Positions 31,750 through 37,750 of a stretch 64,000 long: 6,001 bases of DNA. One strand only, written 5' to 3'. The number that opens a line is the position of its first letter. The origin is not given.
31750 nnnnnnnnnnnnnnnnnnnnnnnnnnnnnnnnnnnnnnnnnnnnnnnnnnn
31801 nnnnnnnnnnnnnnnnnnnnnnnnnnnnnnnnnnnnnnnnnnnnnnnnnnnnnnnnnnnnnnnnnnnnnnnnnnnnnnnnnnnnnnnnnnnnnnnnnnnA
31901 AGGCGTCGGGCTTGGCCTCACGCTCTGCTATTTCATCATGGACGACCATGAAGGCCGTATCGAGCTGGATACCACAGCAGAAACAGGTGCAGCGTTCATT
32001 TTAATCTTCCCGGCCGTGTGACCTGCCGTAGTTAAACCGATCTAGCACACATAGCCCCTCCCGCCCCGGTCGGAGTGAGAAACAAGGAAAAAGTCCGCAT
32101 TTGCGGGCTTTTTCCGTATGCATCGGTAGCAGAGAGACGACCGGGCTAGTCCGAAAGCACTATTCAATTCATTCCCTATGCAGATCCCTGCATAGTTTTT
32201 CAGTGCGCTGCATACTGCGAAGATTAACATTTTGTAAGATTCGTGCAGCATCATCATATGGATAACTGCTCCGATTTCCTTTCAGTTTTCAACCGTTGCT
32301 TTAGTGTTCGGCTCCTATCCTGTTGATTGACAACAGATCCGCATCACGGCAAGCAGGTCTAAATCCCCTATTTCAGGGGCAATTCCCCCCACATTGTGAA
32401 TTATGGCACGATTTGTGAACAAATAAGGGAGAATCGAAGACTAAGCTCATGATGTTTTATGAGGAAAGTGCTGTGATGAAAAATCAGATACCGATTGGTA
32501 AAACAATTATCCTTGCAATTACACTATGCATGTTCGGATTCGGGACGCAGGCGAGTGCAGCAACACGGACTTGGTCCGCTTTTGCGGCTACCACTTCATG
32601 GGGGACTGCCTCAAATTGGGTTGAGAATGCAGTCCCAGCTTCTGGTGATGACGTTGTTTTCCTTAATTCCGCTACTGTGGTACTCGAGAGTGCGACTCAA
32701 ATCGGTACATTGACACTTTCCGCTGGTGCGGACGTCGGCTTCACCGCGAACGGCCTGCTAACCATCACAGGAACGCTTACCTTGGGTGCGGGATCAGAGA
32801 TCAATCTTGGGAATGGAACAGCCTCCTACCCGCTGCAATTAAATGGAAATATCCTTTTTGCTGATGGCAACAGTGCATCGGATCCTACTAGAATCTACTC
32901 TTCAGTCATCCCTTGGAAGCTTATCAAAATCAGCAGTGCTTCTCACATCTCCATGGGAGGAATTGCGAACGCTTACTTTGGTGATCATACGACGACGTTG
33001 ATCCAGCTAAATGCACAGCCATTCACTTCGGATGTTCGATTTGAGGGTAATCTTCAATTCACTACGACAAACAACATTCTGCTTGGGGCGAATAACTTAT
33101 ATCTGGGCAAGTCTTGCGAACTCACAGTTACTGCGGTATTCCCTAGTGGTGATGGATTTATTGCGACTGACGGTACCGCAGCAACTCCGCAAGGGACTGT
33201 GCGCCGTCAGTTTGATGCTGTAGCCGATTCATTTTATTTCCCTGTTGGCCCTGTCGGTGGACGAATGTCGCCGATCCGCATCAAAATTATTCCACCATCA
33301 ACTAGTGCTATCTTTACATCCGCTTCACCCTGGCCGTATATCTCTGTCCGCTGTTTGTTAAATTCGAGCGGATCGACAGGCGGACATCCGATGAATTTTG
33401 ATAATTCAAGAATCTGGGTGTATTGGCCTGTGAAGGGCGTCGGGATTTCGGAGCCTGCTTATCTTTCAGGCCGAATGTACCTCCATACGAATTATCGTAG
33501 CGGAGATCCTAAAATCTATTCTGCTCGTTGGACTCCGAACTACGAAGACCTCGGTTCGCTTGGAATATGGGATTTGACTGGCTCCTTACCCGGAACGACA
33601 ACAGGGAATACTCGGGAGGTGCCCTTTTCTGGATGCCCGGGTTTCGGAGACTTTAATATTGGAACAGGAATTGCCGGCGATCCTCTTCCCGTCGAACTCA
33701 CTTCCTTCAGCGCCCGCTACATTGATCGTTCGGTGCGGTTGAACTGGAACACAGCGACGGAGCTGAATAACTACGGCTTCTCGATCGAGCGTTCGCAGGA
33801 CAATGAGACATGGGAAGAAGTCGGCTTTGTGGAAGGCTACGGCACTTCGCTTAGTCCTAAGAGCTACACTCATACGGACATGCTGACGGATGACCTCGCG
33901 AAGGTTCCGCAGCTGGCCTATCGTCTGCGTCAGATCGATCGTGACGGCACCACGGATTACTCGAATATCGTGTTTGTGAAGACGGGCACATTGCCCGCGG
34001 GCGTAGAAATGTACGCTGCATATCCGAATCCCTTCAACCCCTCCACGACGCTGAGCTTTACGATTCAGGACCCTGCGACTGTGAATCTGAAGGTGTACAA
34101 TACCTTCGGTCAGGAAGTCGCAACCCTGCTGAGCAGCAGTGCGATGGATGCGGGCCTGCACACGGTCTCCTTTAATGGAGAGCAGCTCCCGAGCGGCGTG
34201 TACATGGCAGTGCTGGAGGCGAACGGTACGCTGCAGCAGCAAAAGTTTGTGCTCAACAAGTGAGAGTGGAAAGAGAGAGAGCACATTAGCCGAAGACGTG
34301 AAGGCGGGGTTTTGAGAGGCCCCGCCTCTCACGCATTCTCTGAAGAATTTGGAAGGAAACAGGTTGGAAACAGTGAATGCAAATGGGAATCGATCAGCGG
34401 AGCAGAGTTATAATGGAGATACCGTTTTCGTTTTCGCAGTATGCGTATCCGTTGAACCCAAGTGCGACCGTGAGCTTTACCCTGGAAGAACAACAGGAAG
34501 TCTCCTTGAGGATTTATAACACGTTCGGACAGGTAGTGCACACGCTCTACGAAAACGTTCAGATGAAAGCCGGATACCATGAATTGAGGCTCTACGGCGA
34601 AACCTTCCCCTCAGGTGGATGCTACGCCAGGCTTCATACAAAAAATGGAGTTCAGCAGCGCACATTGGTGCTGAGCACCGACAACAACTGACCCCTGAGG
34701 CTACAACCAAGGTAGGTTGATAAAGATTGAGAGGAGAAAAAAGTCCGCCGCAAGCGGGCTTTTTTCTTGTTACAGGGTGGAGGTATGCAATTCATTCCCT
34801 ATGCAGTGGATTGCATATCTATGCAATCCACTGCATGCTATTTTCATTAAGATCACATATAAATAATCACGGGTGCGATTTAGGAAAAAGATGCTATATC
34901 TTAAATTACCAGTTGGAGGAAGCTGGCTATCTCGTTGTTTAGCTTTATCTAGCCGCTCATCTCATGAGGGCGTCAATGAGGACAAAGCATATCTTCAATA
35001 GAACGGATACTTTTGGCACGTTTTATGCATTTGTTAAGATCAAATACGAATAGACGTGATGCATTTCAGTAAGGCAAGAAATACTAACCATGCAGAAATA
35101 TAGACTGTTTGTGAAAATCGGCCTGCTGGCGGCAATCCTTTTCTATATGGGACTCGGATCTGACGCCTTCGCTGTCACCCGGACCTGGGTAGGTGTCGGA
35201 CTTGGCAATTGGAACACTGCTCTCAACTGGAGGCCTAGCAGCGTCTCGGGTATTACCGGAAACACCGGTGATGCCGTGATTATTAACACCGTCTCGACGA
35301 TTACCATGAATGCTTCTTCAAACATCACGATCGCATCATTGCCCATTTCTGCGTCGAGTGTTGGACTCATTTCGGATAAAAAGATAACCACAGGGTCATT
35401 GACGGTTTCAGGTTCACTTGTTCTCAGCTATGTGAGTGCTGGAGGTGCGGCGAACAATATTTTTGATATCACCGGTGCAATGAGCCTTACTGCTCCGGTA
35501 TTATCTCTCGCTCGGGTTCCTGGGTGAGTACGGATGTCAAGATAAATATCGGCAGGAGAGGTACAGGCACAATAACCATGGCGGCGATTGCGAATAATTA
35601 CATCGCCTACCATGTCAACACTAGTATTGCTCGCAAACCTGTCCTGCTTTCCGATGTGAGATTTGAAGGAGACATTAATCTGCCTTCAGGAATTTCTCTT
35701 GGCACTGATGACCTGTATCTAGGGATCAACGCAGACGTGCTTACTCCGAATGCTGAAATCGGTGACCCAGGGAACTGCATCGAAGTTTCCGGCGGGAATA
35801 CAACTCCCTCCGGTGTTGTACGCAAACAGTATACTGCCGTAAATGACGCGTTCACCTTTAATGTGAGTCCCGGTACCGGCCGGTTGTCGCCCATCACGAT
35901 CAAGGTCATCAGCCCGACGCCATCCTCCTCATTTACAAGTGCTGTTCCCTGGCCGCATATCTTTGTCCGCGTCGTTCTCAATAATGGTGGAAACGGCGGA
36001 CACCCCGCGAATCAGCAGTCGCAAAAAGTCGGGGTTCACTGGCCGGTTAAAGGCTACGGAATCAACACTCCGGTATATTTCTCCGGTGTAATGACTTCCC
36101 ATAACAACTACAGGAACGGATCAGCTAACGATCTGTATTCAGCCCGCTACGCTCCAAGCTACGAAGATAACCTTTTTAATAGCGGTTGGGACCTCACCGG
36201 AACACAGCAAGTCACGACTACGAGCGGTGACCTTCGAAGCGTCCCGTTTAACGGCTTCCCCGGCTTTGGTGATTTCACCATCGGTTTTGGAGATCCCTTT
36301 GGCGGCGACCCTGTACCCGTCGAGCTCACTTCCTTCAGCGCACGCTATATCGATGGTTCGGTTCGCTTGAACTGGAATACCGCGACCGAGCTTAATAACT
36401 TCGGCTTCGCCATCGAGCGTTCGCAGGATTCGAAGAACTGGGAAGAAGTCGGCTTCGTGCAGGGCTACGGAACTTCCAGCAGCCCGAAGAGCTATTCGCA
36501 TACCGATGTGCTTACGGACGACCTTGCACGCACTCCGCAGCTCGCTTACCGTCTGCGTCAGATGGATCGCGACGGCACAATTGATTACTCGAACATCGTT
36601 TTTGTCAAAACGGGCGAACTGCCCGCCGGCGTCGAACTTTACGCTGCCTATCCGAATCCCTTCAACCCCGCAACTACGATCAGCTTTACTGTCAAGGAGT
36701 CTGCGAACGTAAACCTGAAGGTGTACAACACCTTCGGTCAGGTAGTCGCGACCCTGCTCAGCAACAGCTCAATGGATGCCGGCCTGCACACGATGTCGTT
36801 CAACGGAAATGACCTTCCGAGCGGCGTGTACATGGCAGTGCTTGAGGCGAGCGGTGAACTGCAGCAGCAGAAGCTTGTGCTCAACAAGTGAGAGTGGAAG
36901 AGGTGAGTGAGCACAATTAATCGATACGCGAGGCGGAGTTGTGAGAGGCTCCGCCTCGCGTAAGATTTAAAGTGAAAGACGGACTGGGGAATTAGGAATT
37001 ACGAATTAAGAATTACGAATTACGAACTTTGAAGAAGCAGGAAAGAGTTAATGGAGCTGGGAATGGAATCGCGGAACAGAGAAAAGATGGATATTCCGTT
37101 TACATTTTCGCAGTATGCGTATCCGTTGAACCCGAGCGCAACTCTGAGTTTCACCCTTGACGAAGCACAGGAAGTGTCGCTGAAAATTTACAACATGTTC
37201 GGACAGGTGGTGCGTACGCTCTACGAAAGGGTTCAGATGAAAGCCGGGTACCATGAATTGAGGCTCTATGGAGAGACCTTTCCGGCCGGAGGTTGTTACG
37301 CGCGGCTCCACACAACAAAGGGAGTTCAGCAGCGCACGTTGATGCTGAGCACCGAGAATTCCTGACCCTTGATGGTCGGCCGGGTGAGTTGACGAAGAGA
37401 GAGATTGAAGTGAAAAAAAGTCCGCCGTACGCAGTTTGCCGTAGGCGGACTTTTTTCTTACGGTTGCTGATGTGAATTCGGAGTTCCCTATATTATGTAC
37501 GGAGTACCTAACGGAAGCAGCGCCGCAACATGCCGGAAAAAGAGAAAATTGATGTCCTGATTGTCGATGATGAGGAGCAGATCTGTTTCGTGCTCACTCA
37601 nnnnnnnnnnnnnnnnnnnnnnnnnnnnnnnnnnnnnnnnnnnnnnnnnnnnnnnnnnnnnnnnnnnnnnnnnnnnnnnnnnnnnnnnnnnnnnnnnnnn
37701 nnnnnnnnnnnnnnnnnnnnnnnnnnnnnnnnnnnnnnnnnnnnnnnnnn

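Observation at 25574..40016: Two paralogous units each pair a sigma-54-type two-component system with a T9SS cargo gene and a CTD minigene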

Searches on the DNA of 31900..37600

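Call 78: search_rna_families(source=window, start=31900, end=37600, threshold=evalue, max_evalue=1)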
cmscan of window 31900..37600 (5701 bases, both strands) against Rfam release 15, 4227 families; matches with E-value up to 1: 3.
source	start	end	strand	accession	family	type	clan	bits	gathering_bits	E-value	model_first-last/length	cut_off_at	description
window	34734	34826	-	RF00506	Thr_leader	Cis-reg; leader;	-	26.5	55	0.082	1-118/118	no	Threonine operon leader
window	32056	32117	+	RF00506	Thr_leader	Cis-reg; leader;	-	23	55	0.53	1-118/118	no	Threonine operon leader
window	34701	34768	+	RF00506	Thr_leader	Cis-reg; leader;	-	22.8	55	0.59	1-118/118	no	Threonine operon leader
